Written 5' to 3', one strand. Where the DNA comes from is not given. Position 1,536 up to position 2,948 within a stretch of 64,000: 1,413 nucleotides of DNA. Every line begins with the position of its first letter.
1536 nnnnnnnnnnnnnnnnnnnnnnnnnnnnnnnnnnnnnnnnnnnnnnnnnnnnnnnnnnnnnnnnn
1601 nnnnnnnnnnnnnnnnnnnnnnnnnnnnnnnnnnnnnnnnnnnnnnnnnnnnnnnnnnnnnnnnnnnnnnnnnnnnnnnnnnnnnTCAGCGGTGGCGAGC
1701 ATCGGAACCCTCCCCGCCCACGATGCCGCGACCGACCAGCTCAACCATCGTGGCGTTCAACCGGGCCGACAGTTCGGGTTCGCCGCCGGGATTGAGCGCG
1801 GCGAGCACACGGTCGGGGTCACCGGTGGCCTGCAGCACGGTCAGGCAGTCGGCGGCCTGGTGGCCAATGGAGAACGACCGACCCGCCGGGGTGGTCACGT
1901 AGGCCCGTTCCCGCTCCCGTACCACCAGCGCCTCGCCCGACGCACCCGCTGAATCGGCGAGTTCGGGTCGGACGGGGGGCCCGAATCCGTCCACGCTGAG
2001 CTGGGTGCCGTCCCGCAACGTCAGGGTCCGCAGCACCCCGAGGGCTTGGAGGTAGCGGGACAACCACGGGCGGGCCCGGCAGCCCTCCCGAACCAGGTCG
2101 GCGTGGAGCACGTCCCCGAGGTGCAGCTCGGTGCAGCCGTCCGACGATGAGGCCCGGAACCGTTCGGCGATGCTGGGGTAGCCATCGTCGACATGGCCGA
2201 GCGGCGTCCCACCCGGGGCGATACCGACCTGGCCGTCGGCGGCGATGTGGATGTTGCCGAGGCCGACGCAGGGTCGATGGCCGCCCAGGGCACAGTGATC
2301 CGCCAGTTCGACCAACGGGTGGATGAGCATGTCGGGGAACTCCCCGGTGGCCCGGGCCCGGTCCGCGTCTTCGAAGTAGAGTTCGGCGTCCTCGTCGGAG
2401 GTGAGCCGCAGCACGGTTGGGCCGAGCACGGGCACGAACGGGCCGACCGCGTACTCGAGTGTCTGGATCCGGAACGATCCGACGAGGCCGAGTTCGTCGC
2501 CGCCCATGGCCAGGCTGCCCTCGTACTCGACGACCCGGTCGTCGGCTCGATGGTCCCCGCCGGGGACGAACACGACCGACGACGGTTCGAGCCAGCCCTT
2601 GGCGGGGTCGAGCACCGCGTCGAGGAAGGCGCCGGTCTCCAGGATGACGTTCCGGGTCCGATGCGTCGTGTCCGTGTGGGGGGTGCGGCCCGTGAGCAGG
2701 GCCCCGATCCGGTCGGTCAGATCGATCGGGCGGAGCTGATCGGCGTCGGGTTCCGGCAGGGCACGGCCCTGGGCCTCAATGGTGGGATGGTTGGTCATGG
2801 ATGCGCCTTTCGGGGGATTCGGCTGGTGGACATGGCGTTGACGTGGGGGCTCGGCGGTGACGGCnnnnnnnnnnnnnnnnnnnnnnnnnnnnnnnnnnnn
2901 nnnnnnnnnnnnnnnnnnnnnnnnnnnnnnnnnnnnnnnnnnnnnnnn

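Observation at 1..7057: Daptide-type RiPP biosynthetic cluster, cut by the left window edge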

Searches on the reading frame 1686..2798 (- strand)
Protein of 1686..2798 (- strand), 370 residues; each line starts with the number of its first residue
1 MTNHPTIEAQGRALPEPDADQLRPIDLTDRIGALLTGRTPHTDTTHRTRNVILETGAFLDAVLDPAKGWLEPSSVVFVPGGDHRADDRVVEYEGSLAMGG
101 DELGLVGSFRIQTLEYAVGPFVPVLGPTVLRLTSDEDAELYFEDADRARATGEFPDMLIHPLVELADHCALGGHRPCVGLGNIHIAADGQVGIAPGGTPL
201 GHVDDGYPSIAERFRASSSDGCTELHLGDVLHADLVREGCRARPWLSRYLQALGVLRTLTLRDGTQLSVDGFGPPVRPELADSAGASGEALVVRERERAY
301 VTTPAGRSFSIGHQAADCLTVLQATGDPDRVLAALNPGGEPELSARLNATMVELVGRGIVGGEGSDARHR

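Call 5: search_protein_families(library=ncbifam, proteins=[window:1686-2798:-], max_evalue=0.01)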
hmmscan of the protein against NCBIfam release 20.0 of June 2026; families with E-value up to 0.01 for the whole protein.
window:1686-2798:- (370 aa): 1 family
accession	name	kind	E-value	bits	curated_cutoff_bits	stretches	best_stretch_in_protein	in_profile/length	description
NF041823.1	daptide_RRE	equivalog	1.6e-76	257.6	150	1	29-337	3-316/331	daptide biosynthesis RiPP recognition protein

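Call 6: search_protein_families(library=pfam, proteins=[window:1686-2798:-], max_evalue=0.01)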
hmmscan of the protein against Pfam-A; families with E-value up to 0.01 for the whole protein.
window:1686-2798:- (370 aa): 0 families

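Call 13: find_encoding_contigs(protein=window:1686-2798:-, flank=10000, max_places=6)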
Protein window:1686-2798:- (370 aa): no gene with exactly this product is on record in the collection.

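Call 15: find_related_loci(query=window:1686-2798:-, collection=genome_contigs, flank=10000)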
Query window:1686-2798:- (370 aa) in genome_contigs; peptide patterns used: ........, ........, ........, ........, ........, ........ (x = any residue, [..] = any of these).
146 stretches matched a pattern, but none encodes a relative of the query by tblastn (E <= 1e-3).

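Call 16: find_homologous_proteins(query=window:1686-2798:-, max_evalue=0.00001)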
Query window:1686-2798:- (370 aa): 2 proteins with E <= 0.00001 among 8000 candidates.
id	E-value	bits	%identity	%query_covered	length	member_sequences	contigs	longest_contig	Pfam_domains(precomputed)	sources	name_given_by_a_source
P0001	1.0e-244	830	100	100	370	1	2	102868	-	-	-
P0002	2.7e-167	575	71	100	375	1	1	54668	-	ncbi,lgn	ncbi:MAG: daptide biosynthesis RiPP recognition protein [Acidimicrobiales bacterium]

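Call 17: find_encoding_contigs(protein=P0002, flank=10000, max_places=4)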
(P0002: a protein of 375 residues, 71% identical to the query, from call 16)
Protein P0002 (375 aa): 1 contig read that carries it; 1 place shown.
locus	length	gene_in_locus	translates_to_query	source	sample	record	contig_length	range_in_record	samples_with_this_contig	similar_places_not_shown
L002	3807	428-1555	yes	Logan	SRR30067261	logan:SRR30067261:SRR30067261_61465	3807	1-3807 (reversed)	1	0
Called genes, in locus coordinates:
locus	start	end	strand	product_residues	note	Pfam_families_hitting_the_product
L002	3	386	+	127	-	?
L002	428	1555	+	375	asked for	-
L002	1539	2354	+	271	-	PF13489:Methyltransf_23 (weak), PF08241:Methyltransf_11, PF08242:Methyltransf_12, PF13649:Methyltransf_25, PF13847:Methyltransf_31 (weak)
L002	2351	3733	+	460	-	PF00202:Aminotran_3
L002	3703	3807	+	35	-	?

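Call 18: find_encoding_contigs(protein=P0001, flank=10000, max_places=4)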
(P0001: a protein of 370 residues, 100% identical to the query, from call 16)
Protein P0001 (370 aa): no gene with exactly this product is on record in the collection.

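Call 23: find_related_loci(query=A1, collection=genome_contigs, flank=10000)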
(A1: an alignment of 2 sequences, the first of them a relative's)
Query A1 (370 aa) in genome_contigs; peptide patterns used: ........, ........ (x = any residue, [..] = any of these).
64 stretches matched a pattern, but none encodes a relative of the query by tblastn (E <= 1e-3).

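Call 24: search_protein_families(library=ncbifam, proteins=[L002:2351-3733:+, L002:3-386:+], max_evalue=10)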
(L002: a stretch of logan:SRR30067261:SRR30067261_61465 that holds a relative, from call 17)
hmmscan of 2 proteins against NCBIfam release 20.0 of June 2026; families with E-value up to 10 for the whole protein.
L002:2351-3733:+ (460 aa): 68 families (the best 25 are shown)
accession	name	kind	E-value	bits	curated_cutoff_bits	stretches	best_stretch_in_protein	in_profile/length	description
NF041821.1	daptide_amino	equivalog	5.5e-155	516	450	1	36-439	1-405/405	daptide-type RiPP biosynthesis aminotransferase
NF005683.0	PRK07481.1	subfamily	1.7e-62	211.9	575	2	206-440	205-449/453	hypothetical protein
TIGR00508.1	bioA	equivalog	2.7e-62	210.7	405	1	46-435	11-415/419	adenosylmethionine--8-amino-7-oxononanoate transaminase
NF004624.0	PRK05964.1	equivalog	3.1e-60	203.9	494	1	46-439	24-423/427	adenosylmethionine--8-amino-7-oxononanoate transaminase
NF005682.0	PRK07480.1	subfamily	6.3e-54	183.4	510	1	51-442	38-453/459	aminotransferase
NF002874.0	PRK03244.1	equivalog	6e-53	180.1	457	1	44-440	21-394/399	acetylornithine transaminase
NF005102.0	PRK06541.1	equivalog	2e-52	178.3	574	1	31-435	16-450/460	aspartate aminotransferase family protein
NF005447.0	PRK07036.1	equivalog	7.2e-52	176.6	618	1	49-442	36-456/468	aminotransferase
NF052567.1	OmAmTferAptACaul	equivalog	1.5e-49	168.9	500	1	41-439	11-429/431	omega-aminotransferase AptA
NF004767.0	PRK06105.1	subfamily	1.9e-48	165.1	517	1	53-442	35-451/460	aminotransferase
NF005685.0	PRK07483.1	equivalog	7.4e-47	160.2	485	2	210-442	192-439/444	aspartate aminotransferase family protein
NF005812.0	PRK07678.1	subfamily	3.7e-46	157.7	488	1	51-439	32-448/451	aminotransferase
NF004625.0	PRK05965.1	subfamily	3e-44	151.5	729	2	200-440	197-447/460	hypothetical protein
TIGR00707.1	argD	subfamily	1.9e-43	148.8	410.05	1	53-434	14-376/381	acetylornithine/succinylornithine family transaminase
NF005940.0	PRK07986.1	equivalog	6.4e-42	143.5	625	1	48-438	25-421/429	adenosylmethionine--8-amino-7-oxononanoate transaminase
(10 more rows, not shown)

L002:3-386:+ (127 aa): 0 families

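Call 29: search_protein_representatives(protein=window:1686-2798:-)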
Query: 370 residues. Proteins with E-value up to 0.001 (for the whole library): 257; up to 1e-10: 194; up to 1e-30: 34. The best 150 are listed.
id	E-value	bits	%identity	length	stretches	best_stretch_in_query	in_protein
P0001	3.3e-245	829.7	100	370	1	1-370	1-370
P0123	7.9e-60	219.6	37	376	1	20-363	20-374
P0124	1.7e-57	212.0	38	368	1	32-360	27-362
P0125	1.4e-52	195.7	43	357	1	28-337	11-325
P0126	2.0e-40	155.7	39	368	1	47-331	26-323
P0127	2.4e-39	152.2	38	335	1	48-327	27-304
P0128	1.3e-37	146.6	38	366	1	22-334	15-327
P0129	6.8e-37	144.1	43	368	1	88-343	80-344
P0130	6.9e-37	144.1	35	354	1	27-361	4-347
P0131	1.3e-36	143.2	39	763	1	49-332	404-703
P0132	2.8e-36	142.1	41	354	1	39-332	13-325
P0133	3.0e-36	142.0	38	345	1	28-332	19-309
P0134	1.2e-35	140.1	37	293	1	90-332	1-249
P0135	2.5e-35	139.0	35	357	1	62-332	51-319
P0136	1.1e-34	136.9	40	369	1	60-342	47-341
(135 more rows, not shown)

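Call 58: search_protein_families(library=ncbifam, proteins=[L013:2270-3400:+, L013:972-2300:+, L013:175-975:+], max_evalue=1e-8)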
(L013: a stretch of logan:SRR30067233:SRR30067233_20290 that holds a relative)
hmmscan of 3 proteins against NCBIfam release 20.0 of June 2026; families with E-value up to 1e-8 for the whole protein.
L013:2270-3400:+ (377 aa): 8 families
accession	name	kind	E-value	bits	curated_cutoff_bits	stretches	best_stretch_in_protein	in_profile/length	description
NF041822.1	daptide_DH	equivalog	1.2e-61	208.7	300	1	31-374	2-356/363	daptide-type RiPP biosynthesis dehydogenase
NF058672.1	4HyButDHCUPNE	equivalog_domain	1.5e-15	57.3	500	1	36-325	36-316/378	4-hydroxybutyrate dehydrogenase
NF007911.0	PRK10624.1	equivalog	4.1e-10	39.2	537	1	78-243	82-241/382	lactaldehyde reductase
NF011998.0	PRK15454.1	equivalog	4.9e-10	38.7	556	1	45-189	68-205/395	ethanolamine utilization ethanol dehydrogenase EutG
TIGR03405.1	Phn_Fe-ADH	equivalog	7.2e-10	38.2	423.7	1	72-187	67-181/355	iron-containing alcohol dehydrogenase PsrA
NF010378.0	PRK13805.1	equivalog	1.8e-09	36.1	951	1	80-197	538-659/872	bifunctional acetaldehyde-CoA/alcohol dehydrogenase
TIGR02638.1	lactal_redase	equivalog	2.2e-09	36.6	523.15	1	80-236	83-233/379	lactaldehyde reductase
NF041833.1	Fe_ADH_ErcA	equivalog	3.1e-09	36.4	550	1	77-257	81-253/382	alcohol dehydrogenase-like regulatory protein ErcA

L013:972-2300:+ (442 aa): 67 families (the best 25 are shown)
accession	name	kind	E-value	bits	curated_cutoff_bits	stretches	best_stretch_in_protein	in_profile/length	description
NF041821.1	daptide_amino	equivalog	4.7e-155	516.2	450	1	18-421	1-405/405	daptide-type RiPP biosynthesis aminotransferase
NF005683.0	PRK07481.1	subfamily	7e-59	200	575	1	14-423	11-450/453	hypothetical protein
TIGR00508.1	bioA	equivalog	5.5e-56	189.9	405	1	33-418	16-416/419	adenosylmethionine--8-amino-7-oxononanoate transaminase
NF005682.0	PRK07480.1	subfamily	2.5e-53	181.4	510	2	198-424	221-453/459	aminotransferase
NF004624.0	PRK05964.1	equivalog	2.7e-53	181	494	1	30-423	26-425/427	adenosylmethionine--8-amino-7-oxononanoate transaminase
NF005447.0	PRK07036.1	equivalog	1.2e-51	175.9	618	1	33-426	38-458/468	aminotransferase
NF005102.0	PRK06541.1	equivalog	1.7e-50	171.9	574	1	9-379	12-404/460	aspartate aminotransferase family protein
NF052567.1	OmAmTferAptACaul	equivalog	1.8e-47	162.1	500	1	24-421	12-429/431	omega-aminotransferase AptA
NF002874.0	PRK03244.1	equivalog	1.2e-46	159.3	457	1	26-423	21-395/399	acetylornithine transaminase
NF004767.0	PRK06105.1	subfamily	2.1e-44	151.8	517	2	196-427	215-454/460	aminotransferase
NF005812.0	PRK07678.1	subfamily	2.1e-43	148.6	488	2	34-172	33-168/451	aminotransferase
NF009068.0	PRK12403.1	equivalog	5.8e-43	147.4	817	1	34-423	40-453/460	aspartate aminotransferase family protein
NF005685.0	PRK07483.1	equivalog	3.3e-42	144.8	485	2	193-422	193-437/444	aspartate aminotransferase family protein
NF004625.0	PRK05965.1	subfamily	5.4e-41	140.8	729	2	183-421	198-446/460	hypothetical protein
TIGR00707.1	argD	subfamily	3.6e-40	137.9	410.05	1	34-415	13-375/381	acetylornithine/succinylornithine family transaminase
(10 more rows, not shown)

L013:175-975:+ (266 aa): 2 families
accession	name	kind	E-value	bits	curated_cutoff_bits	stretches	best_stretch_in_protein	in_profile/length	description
NF041820.1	daptide_MTase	equivalog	1e-64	218.3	175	1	23-253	3-235/243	daptide-type RiPP biosynthesis methyltransferase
NF043040.1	corrin_prot_MT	hypoth_equivalog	4.1e-14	52.5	180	1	48-159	34-146/216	corrinoid protein-associated methyltransferase CpaM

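Call 59: search_protein_families(library=pfam, proteins=[L013:2270-3400:+], max_evalue=0.001)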
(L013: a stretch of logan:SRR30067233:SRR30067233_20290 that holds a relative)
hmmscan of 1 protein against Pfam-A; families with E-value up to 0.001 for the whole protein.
L013:2270-3400:+ (377 aa): 2 families
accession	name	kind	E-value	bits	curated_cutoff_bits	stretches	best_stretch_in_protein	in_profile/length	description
PF00465.25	Fe-ADH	-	9.6e-17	61.5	31.3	1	9-179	3-168/168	Iron-containing alcohol dehydrogenase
PF13685.12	Fe-ADH_2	-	3e-05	24.5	28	1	22-104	12-95/149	Iron-containing alcohol dehydrogenase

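Call 70: search_solved_structures(query=window:1686-2798:-, max_evalue=1)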
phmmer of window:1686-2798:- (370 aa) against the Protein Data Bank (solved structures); distinct sequences matched with E-value up to 1: 0.

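Call 81: predict_structure(alignment_id=A1)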
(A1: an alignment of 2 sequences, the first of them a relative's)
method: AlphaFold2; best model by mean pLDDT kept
length: 370 residues; sequences in the alignment: 2
mean_pLDDT: 41.5   pTM: 0.30
mean pLDDT of the five models: 41.5, 39.5, 36.3, 33.7, 32.5
residues with pLDDT >= 90: 1; 70-90: 46; 50-70: 34; < 50: 289
segments of 3 or more residues with pLDDT < 50: 1-277, 362-370
pLDDT, mean of each block of 10 residues (from residue 1): 24 26 26 26 23 28 31 27 30 32 30 29 27 27 29 32 38 31 36 36 36 43 40 48 44 39 39 44 65 56 63 73 81 86 82 71 33
secondary structure, 60 per line:
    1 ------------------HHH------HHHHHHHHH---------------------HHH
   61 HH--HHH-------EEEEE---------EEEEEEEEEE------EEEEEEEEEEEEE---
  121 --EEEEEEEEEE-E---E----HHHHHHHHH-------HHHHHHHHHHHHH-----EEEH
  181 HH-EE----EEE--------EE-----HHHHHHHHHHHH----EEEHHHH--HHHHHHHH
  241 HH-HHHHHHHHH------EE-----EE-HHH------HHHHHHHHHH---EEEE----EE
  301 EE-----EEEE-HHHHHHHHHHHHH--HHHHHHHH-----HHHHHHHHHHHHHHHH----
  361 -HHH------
elements in order: H28-36 H58-62 E75-79 E89-98 E105-117 E123-132 H143-151 H159-171 E177-179 E190-192 H208-219 E224-226 H227-230 H233-242 H244-252 H278-287 E291-294 E299-302 E308-311 H313-325 H328-335 H341-356

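Call 83: fold_search(model_id=the predicted structure, library=pdb)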
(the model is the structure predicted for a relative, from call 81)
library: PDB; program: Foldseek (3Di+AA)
matches with E <= 10: 167; with E <= 0.001: 0
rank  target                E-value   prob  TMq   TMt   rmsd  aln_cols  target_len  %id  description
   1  5v1u_B                7.1e-01  0.90  0.17  0.62   3.2        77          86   12  TbiB1 in Complex with the TbiA(beta) Leader Peptide (released 2018-09-05)
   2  7xho_P                8.0e-01  0.06  0.12  0.17  17.8       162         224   11  Structure of human inner kinetochore CCAN complex (released 2022-12-14)
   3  8t19_A                8.9e-01  0.63  0.16  0.53   4.0        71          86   22  RiPP precursor peptide recognition element (RRE) domain of Ocin-ThiF-like partner protein, PbtF, bound to an 8 residue (released 2024-06-12)
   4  3g8z                  1.7e+00  0.18  0.16  0.38  12.4       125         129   14  Crystal structure of protein of unknown function with cystatin-like fold (NP_639274.1) from Xanthomonas campestris at 1. (released 2009-02-24)
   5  8g0h_B                1.9e+00  0.01  0.10  0.08  22.1       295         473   14  Human PARP1 deltaV687-E688 bound to UKTT5 (compound 10) and to a DNA double strand break. (released 2024-02-07)
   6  7tdz_A                2.0e+00  0.01  0.09  0.03  20.9       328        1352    7  Cryo-EM model of protomer of the cytoplasmic ring of the nuclear pore complex from Xenopus laevis (released 2022-06-22)
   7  6gos_1                2.2e+00  0.23  0.11  0.14   3.0        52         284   15  E. coli Microcin synthetase McbBCD complex with pro-MccB17 bound (released 2019-01-30)
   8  2hlw_MODEL_1_A        2.2e+00  0.12  0.11  0.21  13.6        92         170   16  Solution Structure of the Human Ubiquitin-conjugating Enzyme Variant Uev1a (released 2006-09-05)
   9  9i9t_B                2.4e+00  0.14  0.14  0.09   9.9        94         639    7  Room-temperature structure of PBP2a at EuXFEL (released 2026-02-18)
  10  9i9t_A                3.0e+00  0.13  0.14  0.09  10.3        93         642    6  Room-temperature structure of PBP2a at EuXFEL (released 2026-02-18)
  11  1lhp_A                3.0e+00  0.08  0.10  0.12  10.9       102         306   15  Crystal Structure of Pyridoxal Kinase from Sheep Brain (released 2003-02-11)
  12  1t17_MODEL_1_A        3.0e+00  0.08  0.11  0.23  12.5       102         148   14  Solution Structure of the 18 kDa Protein CC1736 from Caulobacter crescentus: The Northeast Structural Genomics (released 2005-01-04)
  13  8ojg_G                3.0e+00  0.06  0.13  0.22  12.9       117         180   12  Structure of the MlaCD complex (2:6 stoichiometry) (released 2024-07-10)
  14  8t9d_J                3.0e+00  0.04  0.12  0.22  18.4       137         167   18  CryoEM structure of TR-TRAP (released 2024-07-03)
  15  4l83                  3.0e+00  0.03  0.11  0.20  18.4       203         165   14  Structure of a putative Ubiquitin-conjugating enzyme E2 from Brugia malayi (released 2013-06-26)
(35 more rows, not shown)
